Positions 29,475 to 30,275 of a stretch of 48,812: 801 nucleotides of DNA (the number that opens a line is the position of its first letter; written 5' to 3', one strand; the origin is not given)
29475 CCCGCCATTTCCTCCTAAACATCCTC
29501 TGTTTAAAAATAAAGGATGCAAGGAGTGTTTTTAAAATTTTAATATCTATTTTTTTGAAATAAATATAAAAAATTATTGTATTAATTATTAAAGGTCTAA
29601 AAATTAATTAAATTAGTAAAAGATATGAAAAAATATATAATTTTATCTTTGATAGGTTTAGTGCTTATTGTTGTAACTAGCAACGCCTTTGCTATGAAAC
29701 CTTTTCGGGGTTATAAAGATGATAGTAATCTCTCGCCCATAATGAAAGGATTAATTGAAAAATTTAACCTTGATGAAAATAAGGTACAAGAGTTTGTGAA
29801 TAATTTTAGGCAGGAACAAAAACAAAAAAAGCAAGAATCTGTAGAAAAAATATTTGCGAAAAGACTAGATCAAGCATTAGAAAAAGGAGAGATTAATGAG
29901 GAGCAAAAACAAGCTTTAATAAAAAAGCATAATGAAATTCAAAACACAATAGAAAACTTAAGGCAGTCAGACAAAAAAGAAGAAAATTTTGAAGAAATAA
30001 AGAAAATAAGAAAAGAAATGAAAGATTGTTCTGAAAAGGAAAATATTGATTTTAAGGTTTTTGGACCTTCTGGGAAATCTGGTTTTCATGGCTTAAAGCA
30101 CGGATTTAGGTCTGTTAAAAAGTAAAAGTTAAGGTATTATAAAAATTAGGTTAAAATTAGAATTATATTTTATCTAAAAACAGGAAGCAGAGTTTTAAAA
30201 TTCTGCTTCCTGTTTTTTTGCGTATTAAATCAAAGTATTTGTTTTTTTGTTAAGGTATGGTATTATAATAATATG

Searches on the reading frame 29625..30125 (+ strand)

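Call 22: search_protein_families(library=pfam, proteins=[window:29625-30125:+], max_evalue=0.001)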
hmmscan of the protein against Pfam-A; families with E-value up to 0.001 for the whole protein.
window:29625-30125:+ (166 aa): 0 families

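Call 62: search_protein_families(library=pfam, proteins=[window:29625-30125:+], max_evalue=0.01)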
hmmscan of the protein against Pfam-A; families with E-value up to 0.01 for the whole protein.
window:29625-30125:+ (166 aa): 1 family
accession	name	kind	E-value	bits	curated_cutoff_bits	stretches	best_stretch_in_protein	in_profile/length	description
PF02932.22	Neur_chan_memb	-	0.0033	18.2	28.1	1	57-138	78-160/233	Neurotransmitter-gated ion-channel transmembrane region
